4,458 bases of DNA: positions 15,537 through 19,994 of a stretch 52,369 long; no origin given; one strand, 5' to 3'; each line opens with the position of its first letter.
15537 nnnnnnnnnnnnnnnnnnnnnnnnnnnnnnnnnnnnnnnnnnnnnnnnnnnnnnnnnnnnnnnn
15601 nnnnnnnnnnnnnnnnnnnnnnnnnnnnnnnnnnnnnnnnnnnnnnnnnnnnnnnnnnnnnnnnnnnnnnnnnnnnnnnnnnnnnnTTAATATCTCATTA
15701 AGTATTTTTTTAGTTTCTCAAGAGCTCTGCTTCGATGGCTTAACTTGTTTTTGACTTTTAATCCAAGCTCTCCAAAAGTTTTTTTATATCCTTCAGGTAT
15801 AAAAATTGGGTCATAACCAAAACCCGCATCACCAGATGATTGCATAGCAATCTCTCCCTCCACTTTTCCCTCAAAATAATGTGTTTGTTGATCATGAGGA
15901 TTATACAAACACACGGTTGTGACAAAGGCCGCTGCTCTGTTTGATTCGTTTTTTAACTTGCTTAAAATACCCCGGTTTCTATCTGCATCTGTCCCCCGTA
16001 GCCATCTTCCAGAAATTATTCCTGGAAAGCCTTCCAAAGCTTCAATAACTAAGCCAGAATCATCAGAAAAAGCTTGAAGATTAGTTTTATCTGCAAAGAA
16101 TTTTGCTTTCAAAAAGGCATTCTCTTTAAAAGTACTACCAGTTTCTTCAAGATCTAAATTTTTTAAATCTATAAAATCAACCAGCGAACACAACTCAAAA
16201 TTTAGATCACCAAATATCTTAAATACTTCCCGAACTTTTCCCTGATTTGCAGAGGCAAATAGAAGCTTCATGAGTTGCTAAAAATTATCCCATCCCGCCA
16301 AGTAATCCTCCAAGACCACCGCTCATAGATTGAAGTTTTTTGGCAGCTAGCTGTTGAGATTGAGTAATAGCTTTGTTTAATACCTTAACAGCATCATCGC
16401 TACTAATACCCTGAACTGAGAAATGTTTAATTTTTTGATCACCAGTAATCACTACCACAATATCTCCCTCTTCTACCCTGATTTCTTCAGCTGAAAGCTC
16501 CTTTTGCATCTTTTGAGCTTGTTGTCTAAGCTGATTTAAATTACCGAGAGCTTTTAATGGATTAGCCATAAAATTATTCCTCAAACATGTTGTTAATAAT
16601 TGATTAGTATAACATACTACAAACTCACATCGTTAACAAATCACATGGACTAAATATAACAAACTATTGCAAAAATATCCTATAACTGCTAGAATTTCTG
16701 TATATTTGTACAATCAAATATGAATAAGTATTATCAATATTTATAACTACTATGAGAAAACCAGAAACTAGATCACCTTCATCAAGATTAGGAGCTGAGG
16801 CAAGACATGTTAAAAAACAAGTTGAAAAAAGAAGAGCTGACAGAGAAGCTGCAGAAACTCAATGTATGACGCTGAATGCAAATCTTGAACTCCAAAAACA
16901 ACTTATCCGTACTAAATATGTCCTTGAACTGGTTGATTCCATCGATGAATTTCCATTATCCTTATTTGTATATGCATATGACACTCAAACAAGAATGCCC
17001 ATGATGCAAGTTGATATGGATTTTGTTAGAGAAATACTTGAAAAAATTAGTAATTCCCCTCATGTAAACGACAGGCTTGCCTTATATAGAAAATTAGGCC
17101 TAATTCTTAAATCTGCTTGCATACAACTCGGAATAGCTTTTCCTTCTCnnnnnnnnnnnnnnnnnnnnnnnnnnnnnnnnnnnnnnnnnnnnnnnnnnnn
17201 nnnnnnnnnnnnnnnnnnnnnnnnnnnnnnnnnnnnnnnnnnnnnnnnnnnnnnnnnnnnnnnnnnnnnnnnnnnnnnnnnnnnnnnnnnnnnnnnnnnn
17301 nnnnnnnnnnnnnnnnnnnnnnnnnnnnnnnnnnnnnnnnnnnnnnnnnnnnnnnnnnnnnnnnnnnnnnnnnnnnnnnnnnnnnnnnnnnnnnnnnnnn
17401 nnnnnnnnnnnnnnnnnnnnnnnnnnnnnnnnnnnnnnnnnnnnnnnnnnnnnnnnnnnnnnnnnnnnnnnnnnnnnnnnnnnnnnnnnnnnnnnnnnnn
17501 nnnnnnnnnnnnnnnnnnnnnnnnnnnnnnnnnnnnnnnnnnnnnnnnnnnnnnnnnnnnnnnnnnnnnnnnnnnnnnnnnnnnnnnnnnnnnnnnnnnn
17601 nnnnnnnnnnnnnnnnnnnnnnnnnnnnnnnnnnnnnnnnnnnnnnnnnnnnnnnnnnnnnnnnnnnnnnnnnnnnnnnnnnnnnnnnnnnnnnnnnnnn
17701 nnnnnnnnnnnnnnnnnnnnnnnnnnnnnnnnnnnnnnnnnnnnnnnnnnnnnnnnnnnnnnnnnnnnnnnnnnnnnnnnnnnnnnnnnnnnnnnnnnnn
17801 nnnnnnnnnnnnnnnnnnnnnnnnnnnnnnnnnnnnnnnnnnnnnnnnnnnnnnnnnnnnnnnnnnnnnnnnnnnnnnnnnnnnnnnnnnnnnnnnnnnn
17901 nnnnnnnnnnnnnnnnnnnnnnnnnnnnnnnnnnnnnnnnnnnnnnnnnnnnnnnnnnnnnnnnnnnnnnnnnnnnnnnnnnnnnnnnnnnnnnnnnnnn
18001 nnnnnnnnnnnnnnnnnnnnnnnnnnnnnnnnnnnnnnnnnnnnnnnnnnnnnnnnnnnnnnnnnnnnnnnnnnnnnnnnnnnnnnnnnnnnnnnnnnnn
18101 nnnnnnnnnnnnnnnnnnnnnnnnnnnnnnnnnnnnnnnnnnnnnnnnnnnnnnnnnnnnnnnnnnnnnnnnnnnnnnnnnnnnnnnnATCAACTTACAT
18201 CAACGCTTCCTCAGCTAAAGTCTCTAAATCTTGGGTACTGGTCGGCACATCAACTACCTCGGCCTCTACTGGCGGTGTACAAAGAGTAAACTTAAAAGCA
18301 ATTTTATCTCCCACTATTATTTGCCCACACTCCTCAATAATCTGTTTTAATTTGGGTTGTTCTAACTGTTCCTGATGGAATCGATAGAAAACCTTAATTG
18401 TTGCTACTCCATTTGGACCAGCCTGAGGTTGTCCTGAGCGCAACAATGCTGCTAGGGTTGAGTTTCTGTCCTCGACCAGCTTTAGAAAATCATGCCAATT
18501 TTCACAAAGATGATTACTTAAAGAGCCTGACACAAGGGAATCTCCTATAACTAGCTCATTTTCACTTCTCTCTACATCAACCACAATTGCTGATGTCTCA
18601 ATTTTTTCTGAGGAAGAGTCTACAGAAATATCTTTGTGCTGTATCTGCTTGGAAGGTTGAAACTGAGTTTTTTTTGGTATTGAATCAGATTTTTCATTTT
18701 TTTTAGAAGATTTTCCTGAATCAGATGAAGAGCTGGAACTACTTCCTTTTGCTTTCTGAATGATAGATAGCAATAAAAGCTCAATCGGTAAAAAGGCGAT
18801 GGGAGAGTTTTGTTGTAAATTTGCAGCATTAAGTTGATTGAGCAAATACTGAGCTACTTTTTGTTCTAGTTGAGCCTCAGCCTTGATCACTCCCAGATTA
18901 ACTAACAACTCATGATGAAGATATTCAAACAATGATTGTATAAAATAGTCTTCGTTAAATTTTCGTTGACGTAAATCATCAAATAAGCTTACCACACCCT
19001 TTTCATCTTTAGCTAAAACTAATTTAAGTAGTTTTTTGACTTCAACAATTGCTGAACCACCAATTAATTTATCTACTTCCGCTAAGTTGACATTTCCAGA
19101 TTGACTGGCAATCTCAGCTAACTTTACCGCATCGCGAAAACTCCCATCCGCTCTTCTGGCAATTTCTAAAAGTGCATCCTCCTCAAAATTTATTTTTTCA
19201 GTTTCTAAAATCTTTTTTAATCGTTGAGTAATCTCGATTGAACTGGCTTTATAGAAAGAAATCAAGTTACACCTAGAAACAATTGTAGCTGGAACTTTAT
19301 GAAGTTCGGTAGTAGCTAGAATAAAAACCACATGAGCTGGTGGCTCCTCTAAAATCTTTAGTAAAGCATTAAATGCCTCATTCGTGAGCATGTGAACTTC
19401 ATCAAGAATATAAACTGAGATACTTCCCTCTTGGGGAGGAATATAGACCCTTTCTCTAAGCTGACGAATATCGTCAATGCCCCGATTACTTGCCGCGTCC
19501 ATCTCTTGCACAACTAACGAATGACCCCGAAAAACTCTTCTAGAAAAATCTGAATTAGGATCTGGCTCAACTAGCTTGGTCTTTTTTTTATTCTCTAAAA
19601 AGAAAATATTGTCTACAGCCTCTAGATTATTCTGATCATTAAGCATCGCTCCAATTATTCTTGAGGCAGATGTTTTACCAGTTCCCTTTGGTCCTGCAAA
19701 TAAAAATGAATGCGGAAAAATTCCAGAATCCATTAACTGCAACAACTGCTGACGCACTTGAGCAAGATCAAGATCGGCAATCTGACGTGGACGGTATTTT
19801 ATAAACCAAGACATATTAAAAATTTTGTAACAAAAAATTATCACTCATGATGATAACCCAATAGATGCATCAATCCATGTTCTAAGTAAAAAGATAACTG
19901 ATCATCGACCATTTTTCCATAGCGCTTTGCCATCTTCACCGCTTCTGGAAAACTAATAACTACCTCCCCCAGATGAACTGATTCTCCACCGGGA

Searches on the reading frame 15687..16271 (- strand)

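Call 35: search_protein_families(library=pfam, proteins=[window:15687-16271:-], max_evalue=0.001)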
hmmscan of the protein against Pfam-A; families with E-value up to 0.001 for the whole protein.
window:15687-16271:- (194 aa): 1 family
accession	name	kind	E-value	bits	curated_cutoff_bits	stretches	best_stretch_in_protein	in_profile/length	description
PF01725.21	Ham1p_like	-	4.4e-60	203.2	22.5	1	3-190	1-186/186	Ham1 family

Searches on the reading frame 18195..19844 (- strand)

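Call 35: search_protein_families(library=pfam, proteins=[window:18195-19844:-], max_evalue=0.001)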
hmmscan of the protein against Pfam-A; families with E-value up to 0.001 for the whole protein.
window:18195-19844:- (549 aa): 8 families
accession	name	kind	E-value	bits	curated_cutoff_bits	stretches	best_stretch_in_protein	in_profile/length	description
PF13177.12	DNA_pol3_delta2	-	5.9e-29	101.6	27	1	30-199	5-159/161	DNA polymerase III, delta subunit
PF22608.2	DNAX_ATPase_lid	-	3.5e-11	43.1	27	1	204-243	1-40/49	DNA polymerase III clamp loader subunit, ATPase lid domain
PF00004.35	AAA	-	2.7e-09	38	21.2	1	48-194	2-125/131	ATPase family associated with various cellular activities (AAA)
PF13401.12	AAA_22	-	5.7e-07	30.3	27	1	48-180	9-125/130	AAA domain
PF07728.20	AAA_5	-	1.9e-05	25.1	22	1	47-172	2-97/139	AAA domain (dynein-related subfamily)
PF07724.20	AAA_2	-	5.3e-05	23.8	27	1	46-167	5-101/166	AAA domain (Cdc48 subfamily)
PF20964.2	DnaX_C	-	7.2e-05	23.2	26.2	1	445-521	11-87/113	DNA polymerase III subunit tau, C-terminal domain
PF21960.2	RCF1-5-like_lid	-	0.00033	21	27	0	207-242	1-37/43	RCF1/5-like, AAA+ ATPase lid domain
